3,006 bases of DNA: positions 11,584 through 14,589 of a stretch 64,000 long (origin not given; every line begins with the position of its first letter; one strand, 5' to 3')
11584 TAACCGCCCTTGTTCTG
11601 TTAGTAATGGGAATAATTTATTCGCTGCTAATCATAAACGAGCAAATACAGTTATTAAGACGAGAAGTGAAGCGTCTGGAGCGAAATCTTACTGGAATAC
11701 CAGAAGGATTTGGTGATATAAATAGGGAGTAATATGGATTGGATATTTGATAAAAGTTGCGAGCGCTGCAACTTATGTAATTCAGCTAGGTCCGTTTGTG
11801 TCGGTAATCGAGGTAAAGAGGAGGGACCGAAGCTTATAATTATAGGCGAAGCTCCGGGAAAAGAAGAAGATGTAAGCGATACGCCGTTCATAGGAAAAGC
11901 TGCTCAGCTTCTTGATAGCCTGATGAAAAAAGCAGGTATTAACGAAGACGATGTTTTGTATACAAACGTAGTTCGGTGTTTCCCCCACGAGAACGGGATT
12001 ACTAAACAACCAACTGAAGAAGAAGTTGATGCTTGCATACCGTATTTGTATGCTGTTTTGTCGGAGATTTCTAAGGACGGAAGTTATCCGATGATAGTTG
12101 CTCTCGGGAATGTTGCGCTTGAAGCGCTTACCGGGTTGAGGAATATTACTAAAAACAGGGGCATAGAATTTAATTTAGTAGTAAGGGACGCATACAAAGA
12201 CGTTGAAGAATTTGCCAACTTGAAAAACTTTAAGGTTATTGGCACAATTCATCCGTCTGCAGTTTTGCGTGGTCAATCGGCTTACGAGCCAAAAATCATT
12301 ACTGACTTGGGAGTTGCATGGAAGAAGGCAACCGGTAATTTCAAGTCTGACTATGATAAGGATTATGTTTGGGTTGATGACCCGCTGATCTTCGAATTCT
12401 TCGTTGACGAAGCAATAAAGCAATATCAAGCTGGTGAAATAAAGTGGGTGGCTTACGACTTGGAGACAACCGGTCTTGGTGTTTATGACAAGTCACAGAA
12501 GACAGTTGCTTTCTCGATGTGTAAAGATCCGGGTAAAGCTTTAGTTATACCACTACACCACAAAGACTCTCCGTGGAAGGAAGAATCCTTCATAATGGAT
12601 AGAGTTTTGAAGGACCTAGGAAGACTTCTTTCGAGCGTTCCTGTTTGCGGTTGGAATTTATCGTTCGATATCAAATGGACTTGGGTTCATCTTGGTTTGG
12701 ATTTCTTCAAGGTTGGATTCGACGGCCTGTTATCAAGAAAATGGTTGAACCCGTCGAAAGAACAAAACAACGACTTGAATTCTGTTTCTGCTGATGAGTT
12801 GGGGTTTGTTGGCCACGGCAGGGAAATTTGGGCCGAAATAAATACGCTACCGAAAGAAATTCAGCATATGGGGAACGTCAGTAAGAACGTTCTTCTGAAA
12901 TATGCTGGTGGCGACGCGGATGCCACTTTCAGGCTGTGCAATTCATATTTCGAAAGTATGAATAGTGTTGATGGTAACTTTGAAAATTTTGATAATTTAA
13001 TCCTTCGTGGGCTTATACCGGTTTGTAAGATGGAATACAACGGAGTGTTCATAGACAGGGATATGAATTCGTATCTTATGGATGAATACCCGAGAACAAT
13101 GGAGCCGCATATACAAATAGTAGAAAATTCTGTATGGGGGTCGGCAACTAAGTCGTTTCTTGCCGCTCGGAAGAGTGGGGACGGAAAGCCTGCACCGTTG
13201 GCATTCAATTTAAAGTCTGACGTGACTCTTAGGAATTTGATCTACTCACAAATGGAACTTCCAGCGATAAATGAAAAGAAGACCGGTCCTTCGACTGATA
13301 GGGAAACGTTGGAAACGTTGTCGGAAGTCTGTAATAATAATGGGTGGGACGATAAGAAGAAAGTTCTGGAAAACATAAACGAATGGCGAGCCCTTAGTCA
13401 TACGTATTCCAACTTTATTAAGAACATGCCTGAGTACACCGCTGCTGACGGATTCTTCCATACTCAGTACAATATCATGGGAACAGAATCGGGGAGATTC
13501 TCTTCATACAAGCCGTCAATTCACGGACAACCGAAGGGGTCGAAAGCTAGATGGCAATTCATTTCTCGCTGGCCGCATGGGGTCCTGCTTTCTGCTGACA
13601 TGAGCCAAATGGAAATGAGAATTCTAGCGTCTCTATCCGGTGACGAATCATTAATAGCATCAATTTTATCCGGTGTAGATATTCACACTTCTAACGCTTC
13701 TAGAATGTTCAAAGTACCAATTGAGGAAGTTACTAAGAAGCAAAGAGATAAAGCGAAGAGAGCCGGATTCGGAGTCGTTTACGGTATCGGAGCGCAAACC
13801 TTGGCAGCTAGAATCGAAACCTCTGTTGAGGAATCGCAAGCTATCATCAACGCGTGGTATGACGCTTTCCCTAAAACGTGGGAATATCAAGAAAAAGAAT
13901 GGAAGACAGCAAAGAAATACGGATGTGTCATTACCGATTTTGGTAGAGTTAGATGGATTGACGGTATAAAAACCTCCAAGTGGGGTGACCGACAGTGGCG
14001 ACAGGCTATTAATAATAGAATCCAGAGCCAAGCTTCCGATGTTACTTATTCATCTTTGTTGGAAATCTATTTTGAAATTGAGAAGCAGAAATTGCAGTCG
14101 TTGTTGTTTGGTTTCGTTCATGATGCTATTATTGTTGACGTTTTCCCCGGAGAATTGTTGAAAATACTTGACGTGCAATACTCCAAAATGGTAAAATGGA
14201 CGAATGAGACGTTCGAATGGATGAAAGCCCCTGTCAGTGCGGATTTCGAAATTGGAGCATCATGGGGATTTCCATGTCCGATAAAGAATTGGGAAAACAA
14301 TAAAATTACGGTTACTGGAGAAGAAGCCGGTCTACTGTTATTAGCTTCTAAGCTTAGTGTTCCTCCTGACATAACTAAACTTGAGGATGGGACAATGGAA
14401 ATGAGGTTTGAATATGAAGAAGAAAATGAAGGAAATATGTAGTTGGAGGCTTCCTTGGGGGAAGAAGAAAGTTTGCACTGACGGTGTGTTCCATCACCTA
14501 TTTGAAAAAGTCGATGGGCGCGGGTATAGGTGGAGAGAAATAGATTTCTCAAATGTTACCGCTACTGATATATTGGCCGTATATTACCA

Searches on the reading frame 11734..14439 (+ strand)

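Call 14: search_protein_families(library=pfam, proteins=[window:11734-14439:+])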
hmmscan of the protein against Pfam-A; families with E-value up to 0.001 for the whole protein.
window:11734-14439:+ (902 aa): 3 families
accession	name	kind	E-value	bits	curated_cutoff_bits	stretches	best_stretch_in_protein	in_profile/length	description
PF00476.26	DNA_pol_A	-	1.9e-77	261.2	34.3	1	490-845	29-380/381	DNA polymerase family A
PF03167.25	UDG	-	1.1e-24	87.6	24.3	1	29-184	6-132/141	Uracil DNA glycosylase superfamily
PF01612.26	DNA_pol_A_exo1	-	6.5e-08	33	23.6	1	224-403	10-166/173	3'-5' exonuclease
